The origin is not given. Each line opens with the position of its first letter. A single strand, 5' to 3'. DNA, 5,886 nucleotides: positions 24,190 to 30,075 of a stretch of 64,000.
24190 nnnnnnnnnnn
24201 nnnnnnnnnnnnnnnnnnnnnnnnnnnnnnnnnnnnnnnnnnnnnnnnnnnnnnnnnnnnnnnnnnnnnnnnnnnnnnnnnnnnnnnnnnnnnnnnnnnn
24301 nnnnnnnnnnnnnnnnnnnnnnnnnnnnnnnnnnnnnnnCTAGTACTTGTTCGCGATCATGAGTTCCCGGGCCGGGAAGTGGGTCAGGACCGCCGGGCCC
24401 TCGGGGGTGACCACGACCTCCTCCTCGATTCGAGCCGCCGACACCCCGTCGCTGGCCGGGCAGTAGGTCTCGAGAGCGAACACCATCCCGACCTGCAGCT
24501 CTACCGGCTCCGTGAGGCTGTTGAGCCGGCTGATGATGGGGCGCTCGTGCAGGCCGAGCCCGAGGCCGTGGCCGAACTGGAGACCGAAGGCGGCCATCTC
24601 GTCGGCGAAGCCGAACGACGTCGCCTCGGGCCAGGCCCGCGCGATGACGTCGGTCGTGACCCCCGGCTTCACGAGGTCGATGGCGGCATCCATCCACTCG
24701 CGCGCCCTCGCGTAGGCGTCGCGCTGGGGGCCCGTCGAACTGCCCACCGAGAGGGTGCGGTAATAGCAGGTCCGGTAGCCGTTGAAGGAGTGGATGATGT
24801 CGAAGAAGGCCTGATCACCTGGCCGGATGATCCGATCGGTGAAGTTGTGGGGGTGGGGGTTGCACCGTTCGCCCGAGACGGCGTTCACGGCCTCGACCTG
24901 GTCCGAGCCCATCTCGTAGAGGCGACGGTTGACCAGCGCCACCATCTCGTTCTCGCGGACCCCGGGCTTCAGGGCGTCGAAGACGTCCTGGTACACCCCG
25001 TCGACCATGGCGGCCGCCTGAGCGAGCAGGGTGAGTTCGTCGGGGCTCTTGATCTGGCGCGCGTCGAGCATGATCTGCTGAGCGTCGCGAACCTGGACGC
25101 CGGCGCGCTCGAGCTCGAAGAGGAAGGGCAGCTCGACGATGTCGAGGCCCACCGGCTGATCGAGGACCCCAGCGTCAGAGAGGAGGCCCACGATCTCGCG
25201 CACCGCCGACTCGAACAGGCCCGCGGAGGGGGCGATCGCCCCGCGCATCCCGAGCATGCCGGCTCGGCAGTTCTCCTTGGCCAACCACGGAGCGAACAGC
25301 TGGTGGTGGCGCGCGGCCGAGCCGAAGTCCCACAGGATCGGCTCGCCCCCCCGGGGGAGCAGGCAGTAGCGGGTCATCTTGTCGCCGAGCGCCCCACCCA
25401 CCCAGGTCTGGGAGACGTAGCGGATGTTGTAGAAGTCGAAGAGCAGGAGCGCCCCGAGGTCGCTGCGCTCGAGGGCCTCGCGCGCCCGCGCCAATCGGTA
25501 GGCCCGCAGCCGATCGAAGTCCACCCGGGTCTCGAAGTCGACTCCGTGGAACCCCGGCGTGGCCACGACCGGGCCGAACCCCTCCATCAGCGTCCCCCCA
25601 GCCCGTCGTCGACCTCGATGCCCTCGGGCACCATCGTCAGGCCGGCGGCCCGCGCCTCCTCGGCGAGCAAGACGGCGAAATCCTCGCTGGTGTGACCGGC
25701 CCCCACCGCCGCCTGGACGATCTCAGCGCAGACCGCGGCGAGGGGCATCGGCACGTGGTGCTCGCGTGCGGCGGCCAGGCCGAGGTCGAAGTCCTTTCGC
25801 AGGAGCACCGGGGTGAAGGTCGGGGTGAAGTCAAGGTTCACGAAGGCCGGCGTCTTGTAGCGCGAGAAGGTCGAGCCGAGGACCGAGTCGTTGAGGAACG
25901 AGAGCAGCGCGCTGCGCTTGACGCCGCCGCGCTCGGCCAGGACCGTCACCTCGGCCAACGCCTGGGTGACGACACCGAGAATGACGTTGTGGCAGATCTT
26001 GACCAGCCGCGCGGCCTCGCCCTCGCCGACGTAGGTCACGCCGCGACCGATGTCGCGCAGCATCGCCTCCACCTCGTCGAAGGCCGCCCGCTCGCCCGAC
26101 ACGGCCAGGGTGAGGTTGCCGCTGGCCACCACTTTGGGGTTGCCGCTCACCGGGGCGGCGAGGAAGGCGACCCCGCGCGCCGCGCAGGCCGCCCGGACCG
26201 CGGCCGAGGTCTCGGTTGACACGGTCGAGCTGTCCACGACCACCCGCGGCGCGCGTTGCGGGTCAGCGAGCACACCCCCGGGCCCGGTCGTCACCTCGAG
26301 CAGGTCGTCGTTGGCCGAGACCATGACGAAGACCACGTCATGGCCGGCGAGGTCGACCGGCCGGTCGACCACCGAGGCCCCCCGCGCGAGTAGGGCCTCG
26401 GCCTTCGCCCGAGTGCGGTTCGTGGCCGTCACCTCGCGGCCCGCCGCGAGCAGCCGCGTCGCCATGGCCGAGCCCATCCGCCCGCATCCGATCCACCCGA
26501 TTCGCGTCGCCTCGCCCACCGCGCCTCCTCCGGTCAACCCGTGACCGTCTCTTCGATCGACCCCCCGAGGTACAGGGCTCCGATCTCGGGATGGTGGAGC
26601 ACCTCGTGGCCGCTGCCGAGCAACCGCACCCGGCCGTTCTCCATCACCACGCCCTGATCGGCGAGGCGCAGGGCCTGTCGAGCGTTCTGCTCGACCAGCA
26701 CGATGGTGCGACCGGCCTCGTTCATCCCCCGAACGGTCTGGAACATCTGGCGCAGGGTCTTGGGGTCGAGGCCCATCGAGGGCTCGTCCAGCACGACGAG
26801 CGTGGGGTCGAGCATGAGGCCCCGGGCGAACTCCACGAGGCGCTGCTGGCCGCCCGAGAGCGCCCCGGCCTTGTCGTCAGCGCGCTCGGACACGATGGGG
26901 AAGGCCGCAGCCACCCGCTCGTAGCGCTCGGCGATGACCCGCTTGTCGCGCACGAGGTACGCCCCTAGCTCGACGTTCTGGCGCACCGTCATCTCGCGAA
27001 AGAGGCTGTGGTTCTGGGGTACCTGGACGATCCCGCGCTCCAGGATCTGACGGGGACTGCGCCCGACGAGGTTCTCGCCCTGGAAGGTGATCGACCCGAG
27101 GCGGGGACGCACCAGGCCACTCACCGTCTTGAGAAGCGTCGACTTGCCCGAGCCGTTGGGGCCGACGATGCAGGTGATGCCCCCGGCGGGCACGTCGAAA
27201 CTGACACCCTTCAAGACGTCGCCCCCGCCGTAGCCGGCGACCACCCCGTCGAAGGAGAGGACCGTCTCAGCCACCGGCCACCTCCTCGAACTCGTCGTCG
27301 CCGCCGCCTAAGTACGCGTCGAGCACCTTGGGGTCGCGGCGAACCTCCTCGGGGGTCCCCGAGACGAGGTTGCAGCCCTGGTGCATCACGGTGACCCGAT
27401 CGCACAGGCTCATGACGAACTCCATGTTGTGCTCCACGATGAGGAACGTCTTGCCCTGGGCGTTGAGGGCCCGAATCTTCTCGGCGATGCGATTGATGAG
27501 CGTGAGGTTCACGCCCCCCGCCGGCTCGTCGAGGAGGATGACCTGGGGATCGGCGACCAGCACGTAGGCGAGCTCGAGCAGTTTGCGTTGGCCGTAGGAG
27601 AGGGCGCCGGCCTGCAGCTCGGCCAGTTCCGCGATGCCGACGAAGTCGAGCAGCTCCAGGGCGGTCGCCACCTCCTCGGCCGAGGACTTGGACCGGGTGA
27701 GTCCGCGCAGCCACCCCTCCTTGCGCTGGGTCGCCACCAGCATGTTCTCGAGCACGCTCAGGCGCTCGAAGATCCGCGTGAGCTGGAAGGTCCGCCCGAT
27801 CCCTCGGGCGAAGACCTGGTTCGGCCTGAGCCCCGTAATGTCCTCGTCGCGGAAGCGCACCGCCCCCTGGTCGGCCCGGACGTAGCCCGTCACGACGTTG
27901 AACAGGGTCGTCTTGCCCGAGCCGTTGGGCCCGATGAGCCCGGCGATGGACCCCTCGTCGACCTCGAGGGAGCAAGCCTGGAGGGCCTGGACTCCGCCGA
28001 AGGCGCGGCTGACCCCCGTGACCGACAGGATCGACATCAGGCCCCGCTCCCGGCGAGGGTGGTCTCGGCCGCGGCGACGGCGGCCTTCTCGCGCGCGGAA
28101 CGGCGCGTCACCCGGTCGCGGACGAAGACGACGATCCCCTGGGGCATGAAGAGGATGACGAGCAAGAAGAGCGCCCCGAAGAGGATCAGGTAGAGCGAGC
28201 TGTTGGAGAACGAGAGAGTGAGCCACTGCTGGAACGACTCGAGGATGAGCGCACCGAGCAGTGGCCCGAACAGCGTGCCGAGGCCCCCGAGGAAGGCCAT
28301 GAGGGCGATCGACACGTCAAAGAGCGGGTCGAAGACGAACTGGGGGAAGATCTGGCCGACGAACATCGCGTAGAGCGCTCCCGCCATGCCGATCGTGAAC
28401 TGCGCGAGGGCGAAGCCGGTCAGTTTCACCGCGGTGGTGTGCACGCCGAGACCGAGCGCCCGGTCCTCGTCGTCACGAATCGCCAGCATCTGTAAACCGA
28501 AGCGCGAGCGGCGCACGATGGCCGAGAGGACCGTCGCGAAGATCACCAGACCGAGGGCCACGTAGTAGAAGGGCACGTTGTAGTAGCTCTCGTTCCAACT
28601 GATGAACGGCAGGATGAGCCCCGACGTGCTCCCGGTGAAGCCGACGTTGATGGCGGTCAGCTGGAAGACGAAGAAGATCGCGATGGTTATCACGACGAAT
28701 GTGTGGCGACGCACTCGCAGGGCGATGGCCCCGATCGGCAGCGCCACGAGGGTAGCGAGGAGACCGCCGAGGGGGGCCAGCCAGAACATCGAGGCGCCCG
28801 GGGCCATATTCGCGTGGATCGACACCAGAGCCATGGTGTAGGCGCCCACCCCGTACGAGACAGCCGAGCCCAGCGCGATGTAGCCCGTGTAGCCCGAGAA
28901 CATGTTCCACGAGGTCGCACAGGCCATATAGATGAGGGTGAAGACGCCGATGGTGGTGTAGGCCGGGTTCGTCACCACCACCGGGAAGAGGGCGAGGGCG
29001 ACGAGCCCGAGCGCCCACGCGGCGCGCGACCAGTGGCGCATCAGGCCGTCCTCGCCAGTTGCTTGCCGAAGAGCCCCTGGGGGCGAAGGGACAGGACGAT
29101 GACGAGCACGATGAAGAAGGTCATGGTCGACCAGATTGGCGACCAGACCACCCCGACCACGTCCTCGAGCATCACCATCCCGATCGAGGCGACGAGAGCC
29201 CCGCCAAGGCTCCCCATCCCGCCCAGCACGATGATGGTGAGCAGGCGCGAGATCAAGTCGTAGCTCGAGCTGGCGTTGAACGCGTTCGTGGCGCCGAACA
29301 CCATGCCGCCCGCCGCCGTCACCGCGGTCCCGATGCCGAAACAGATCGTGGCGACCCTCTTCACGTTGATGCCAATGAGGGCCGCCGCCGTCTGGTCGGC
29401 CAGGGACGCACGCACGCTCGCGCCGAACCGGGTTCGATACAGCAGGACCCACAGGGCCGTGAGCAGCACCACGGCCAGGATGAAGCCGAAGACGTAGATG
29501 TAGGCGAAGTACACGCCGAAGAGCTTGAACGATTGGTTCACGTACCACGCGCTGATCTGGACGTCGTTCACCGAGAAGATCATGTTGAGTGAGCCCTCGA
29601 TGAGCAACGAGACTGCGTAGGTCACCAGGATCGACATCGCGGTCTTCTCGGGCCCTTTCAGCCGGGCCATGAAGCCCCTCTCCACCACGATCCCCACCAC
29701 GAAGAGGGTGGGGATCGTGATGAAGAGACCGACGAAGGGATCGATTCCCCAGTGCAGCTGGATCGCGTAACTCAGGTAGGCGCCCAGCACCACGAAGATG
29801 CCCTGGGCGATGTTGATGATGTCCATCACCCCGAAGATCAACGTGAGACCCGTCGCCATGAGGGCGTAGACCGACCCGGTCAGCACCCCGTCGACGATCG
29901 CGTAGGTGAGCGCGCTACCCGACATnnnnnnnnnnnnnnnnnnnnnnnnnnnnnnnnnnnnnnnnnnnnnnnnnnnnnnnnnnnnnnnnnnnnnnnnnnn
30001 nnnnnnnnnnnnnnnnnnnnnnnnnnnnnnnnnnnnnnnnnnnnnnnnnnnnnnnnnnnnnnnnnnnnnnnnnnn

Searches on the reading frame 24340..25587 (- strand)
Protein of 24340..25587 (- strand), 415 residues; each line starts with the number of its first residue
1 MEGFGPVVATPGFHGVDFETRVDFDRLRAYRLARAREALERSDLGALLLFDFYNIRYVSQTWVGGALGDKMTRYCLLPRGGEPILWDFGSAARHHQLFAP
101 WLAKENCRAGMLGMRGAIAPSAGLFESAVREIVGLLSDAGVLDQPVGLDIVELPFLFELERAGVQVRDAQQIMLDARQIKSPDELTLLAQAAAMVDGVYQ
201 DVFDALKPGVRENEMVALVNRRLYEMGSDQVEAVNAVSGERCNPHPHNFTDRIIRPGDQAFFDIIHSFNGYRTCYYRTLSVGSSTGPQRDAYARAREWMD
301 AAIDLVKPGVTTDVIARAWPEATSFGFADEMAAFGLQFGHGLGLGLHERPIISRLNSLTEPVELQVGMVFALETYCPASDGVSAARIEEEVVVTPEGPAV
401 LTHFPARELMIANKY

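Call 20: search_protein_families(library=pfam, proteins=[window:24340-25587:-], max_evalue=0.00001)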
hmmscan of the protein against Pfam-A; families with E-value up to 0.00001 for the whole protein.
window:24340-25587:- (415 aa): 1 family
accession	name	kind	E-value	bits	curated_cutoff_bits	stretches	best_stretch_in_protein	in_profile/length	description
PF00557.29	Peptidase_M24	-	2.5e-37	129.1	23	1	188-395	3-208/208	Metallopeptidase family M24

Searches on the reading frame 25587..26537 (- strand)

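Call 64: search_protein_families(library=pfam, proteins=[window:25587-26537:-], max_evalue=0.00001)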
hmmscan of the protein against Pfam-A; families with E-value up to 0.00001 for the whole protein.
window:25587-26537:- (316 aa): 3 families
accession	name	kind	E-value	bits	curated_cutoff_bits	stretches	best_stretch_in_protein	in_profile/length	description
PF03446.21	NAD_binding_2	-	1.3e-35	123.2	21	1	12-171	1-161/161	NAD binding domain of 6-phosphogluconate dehydrogenase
PF14833.11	NAD_binding_11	-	8e-22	78.2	30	1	176-290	3-118/122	NAD-binding of NADP-dependent 3-hydroxyisobutyrate dehydrogenase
PF03807.23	F420_oxidored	-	9.6e-10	39.4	21.6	1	12-75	1-69/94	NADP oxidoreductase coenzyme F420-dependent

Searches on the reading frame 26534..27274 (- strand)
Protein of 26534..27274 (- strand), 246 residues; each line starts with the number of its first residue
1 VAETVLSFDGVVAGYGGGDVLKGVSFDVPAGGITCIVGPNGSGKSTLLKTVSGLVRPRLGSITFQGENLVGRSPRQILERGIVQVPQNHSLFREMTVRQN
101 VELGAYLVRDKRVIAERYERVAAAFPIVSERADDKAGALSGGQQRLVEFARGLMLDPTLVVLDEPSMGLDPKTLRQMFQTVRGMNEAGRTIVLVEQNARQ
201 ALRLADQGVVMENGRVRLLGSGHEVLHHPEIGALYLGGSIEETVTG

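Call 8: search_protein_families(library=pfam, proteins=[window:26534-27274:-])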
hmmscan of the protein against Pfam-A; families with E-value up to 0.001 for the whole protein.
window:26534-27274:- (246 aa): 7 families
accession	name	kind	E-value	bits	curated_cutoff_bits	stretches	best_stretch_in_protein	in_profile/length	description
PF00005.33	ABC_tran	-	6.4e-32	111.5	25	1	21-166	1-136/137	ABC transporter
PF13304.12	AAA_21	-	2.1e-12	48.2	27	1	33-93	1-73/304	AAA domain, putative AbiEii toxin, Type IV TA system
PF02463.25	SMC_N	-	1.9e-07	31.2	40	1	32-194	25-196/220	RecF/RecN/SMC N terminal domain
PF13476.12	AAA_23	-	5.7e-06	27.6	27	1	26-49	15-37/201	AAA domain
PF13555.12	AAA_29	-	7.2e-06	26.1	27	1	23-57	14-48/61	P-loop containing region of AAA domain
PF13514.12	AAA_27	-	0.00044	20.3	22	0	24-54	19-49/206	AAA domain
PF09818.15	ABC_ATPase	-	0.00044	19.8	23.2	0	28-52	77-100/283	P-loop domain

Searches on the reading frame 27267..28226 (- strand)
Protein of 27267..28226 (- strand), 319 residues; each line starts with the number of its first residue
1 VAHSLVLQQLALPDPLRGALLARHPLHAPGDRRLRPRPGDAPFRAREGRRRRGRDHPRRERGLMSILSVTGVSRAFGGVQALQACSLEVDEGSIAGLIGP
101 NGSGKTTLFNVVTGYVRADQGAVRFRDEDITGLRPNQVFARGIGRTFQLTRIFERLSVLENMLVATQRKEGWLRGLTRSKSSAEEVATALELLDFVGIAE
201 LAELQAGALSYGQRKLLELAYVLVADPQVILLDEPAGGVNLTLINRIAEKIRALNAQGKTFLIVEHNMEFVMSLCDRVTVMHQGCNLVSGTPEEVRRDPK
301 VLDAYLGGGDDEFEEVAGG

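Call 8: search_protein_families(library=pfam, proteins=[window:27267-28226:-])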
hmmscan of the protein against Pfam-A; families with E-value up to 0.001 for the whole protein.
window:27267-28226:- (319 aa): 4 families
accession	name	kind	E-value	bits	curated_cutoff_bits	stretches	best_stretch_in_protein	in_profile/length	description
PF00005.33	ABC_tran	-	2.7e-28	99.7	25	1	82-236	1-136/137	ABC transporter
PF12399.14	BCA_ABC_TP_C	-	6.3e-11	42.1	25.5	1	289-310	5-26/27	Branched-chain amino acid ATP-binding cassette transporter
PF13304.12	AAA_21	-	4.4e-10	40.6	27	1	203-262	232-294/304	AAA domain, putative AbiEii toxin, Type IV TA system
PF02463.25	SMC_N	-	4.3e-05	23.5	40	1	93-279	25-210/220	RecF/RecN/SMC N terminal domain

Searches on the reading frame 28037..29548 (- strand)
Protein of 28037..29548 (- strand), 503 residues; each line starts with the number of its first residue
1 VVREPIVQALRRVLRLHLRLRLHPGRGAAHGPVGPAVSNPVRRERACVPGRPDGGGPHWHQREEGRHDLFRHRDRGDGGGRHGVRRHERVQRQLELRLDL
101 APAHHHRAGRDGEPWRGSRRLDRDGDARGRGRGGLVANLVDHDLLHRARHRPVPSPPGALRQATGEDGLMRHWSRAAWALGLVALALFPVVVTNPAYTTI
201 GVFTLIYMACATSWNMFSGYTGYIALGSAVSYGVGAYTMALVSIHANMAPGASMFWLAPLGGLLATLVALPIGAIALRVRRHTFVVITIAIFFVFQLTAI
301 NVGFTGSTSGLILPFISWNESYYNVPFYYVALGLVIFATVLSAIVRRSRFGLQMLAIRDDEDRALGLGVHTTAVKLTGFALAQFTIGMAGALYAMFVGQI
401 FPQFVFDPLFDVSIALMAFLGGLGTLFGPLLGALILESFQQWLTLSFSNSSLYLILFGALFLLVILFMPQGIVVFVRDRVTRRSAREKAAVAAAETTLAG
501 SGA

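Call 8: search_protein_families(library=pfam, proteins=[window:28037-29548:-])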
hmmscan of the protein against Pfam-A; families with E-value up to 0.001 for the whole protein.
window:28037-29548:- (503 aa): 1 family
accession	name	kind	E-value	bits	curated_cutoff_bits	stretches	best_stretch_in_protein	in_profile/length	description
PF02653.21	BPD_transp_2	-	4.7e-29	101.8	26.8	1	202-464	7-268/269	Branched-chain amino acid transport system / permease component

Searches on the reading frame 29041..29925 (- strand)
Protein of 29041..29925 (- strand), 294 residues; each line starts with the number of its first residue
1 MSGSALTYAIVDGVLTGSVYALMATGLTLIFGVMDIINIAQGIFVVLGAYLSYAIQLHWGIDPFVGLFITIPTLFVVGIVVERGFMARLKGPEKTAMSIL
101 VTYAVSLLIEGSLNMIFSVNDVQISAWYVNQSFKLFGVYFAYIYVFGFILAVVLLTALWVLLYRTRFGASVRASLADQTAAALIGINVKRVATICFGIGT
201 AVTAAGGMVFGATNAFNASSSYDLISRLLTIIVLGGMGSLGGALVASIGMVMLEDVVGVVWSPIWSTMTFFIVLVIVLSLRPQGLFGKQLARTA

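Call 8: search_protein_families(library=pfam, proteins=[window:29041-29925:-])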
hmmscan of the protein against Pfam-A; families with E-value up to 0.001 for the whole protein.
window:29041-29925:- (294 aa): 1 family
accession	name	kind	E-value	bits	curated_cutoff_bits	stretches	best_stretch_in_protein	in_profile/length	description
PF02653.21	BPD_transp_2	-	4e-30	105.3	26.8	1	10-278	2-269/269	Branched-chain amino acid transport system / permease component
